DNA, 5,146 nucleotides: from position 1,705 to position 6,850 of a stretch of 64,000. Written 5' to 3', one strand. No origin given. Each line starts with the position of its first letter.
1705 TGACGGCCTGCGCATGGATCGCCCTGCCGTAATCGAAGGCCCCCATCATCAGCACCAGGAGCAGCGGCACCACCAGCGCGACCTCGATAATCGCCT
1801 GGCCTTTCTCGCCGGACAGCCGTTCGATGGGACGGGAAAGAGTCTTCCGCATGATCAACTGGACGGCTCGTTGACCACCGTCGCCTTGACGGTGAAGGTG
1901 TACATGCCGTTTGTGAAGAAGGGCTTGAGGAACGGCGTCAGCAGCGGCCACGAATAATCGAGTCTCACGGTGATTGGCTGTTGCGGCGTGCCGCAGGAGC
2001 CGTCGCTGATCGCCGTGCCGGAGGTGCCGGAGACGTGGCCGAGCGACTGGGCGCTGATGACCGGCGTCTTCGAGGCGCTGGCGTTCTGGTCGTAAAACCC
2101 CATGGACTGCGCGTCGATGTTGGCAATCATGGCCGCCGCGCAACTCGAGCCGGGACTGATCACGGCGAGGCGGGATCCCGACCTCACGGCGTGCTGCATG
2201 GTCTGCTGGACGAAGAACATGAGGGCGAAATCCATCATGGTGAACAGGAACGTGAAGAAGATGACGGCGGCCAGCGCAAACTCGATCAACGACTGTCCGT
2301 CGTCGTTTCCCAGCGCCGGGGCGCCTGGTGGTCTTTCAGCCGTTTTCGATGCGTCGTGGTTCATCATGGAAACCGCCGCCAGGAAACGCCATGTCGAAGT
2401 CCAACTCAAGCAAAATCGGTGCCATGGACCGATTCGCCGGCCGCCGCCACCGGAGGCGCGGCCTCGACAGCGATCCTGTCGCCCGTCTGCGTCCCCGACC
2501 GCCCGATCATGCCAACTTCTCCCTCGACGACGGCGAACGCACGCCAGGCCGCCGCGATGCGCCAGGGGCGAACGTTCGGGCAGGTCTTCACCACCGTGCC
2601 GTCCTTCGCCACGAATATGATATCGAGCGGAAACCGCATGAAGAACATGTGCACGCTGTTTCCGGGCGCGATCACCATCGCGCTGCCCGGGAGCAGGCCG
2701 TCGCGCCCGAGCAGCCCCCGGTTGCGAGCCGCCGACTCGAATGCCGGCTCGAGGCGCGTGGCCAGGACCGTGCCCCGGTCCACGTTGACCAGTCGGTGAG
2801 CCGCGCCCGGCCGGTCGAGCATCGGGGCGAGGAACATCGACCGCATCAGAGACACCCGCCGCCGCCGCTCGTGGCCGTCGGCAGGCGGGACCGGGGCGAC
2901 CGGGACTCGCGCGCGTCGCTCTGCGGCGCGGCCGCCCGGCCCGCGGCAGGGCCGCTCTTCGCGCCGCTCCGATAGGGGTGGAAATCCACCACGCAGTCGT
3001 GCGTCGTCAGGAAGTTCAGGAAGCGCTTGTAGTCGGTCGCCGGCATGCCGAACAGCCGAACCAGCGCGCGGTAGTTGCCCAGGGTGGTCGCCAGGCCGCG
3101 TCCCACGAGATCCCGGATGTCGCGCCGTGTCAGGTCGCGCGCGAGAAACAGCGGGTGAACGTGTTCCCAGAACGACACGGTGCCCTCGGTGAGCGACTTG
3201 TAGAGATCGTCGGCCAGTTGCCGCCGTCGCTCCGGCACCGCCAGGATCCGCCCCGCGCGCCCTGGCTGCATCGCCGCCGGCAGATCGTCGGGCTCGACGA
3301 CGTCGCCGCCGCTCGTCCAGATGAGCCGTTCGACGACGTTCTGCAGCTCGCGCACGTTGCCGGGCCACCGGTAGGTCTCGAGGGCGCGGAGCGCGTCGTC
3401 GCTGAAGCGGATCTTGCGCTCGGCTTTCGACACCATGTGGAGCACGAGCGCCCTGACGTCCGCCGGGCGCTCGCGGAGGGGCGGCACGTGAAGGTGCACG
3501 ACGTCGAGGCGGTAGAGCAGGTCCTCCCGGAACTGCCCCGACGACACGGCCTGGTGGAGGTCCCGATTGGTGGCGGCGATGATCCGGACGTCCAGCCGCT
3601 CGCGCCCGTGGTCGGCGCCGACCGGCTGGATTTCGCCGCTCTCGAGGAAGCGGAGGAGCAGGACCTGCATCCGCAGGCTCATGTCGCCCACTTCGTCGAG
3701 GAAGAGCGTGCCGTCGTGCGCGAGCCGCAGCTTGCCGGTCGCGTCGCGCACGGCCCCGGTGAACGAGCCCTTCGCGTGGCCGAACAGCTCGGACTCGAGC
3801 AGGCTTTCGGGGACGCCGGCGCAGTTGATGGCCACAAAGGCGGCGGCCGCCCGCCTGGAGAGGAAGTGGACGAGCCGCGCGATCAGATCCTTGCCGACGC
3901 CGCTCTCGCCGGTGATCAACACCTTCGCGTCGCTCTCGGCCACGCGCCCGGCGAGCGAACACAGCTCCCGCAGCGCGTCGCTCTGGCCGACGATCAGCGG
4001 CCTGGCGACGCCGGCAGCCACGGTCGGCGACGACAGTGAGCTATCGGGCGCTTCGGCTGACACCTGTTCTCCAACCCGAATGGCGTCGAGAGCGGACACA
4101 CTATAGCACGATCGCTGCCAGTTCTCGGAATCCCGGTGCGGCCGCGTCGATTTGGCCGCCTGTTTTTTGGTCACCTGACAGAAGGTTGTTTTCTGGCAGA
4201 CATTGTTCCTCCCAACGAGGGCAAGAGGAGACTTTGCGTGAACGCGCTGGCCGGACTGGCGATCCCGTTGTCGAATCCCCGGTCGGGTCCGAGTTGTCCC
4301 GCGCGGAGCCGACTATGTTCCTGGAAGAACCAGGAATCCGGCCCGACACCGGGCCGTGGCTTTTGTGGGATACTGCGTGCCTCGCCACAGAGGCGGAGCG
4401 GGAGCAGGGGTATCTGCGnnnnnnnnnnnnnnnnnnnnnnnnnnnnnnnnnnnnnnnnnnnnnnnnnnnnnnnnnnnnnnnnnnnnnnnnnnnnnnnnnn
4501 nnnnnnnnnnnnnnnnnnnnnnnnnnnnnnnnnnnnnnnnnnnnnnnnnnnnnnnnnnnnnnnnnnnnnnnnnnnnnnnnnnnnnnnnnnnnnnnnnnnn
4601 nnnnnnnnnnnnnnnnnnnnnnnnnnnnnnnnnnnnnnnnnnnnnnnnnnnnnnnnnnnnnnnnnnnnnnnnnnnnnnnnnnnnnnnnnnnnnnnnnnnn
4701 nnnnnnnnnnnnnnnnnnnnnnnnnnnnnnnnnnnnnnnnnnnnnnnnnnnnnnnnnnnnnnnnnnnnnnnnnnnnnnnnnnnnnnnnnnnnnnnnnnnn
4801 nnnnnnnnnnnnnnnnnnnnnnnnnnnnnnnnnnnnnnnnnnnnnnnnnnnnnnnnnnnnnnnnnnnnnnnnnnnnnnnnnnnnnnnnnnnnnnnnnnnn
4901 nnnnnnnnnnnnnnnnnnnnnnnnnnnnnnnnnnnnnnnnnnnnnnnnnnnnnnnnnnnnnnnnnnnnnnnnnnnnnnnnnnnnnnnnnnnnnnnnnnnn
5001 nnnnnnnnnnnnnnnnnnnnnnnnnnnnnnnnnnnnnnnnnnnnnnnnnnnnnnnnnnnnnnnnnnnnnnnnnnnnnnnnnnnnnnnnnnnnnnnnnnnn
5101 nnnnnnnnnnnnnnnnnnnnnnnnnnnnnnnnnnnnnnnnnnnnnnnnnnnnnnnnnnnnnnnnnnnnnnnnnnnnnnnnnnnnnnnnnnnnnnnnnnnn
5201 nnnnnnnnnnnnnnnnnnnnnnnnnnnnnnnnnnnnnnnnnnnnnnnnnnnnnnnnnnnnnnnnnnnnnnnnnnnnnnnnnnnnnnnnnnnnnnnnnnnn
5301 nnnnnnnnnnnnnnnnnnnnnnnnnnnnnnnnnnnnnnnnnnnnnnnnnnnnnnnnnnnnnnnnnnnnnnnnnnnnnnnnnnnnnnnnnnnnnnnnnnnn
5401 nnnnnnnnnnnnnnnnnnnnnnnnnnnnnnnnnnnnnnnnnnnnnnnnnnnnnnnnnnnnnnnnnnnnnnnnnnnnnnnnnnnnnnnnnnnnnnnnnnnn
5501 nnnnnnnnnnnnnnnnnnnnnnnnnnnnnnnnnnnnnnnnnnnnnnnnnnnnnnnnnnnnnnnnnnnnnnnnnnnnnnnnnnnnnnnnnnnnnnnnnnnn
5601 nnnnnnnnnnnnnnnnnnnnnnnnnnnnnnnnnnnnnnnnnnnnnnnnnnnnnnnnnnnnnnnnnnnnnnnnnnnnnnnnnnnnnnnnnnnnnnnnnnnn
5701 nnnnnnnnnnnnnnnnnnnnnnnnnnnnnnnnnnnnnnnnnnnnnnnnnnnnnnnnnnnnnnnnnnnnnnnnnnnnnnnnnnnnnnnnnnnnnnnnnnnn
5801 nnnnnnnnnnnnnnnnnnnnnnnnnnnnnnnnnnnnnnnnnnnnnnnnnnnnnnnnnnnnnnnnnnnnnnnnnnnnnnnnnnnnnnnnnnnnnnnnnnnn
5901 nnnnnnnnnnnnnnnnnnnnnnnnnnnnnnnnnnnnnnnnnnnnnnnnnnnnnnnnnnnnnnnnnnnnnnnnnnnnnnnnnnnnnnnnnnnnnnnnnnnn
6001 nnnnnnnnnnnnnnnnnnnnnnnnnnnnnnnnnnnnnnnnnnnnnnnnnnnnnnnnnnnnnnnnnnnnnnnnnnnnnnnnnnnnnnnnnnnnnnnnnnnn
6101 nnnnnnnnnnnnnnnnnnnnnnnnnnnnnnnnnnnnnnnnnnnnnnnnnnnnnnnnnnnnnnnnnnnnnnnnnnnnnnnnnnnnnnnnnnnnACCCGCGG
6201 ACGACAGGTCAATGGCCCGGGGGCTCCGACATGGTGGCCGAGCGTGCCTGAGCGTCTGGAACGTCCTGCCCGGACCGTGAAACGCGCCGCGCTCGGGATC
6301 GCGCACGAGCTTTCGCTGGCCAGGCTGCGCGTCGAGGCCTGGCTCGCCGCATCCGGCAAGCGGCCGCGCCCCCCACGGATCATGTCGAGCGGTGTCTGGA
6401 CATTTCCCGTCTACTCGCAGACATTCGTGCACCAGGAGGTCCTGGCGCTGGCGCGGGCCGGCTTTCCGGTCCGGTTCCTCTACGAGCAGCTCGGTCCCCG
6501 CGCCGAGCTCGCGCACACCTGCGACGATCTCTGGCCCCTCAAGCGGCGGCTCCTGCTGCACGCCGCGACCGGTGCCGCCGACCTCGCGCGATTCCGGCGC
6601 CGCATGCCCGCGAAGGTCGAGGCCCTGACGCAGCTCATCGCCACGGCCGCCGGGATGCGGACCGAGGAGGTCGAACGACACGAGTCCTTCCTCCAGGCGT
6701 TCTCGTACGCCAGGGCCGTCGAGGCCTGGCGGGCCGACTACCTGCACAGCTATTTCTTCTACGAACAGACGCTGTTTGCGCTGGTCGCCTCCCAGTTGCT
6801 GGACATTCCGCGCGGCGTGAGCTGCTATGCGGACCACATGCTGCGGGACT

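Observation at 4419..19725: ABC-transporter-dependent glycan cluster with an unusual enzyme complement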

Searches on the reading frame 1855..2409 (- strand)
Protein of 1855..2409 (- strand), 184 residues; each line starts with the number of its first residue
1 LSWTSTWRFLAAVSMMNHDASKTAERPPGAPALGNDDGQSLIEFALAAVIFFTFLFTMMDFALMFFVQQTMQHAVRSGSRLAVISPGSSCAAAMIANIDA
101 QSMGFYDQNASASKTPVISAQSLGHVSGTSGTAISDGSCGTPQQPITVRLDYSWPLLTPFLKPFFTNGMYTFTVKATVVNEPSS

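Call 9: search_protein_families(library=pfam, proteins=[window:1855-2409:-], max_evalue=0.001)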
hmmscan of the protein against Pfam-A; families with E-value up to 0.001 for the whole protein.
window:1855-2409:- (184 aa): 1 family
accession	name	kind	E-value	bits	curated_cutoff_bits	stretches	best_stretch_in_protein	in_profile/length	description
PF07811.17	TadE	-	6.9e-13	48.9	22.9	1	38-80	1-43/43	TadE-like protein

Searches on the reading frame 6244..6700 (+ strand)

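Call 17: search_protein_families(library=pfam, proteins=[window:6244-6700:+], max_evalue=10)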
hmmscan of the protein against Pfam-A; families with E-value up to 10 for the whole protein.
window:6244-6700:+ (152 aa): 0 families
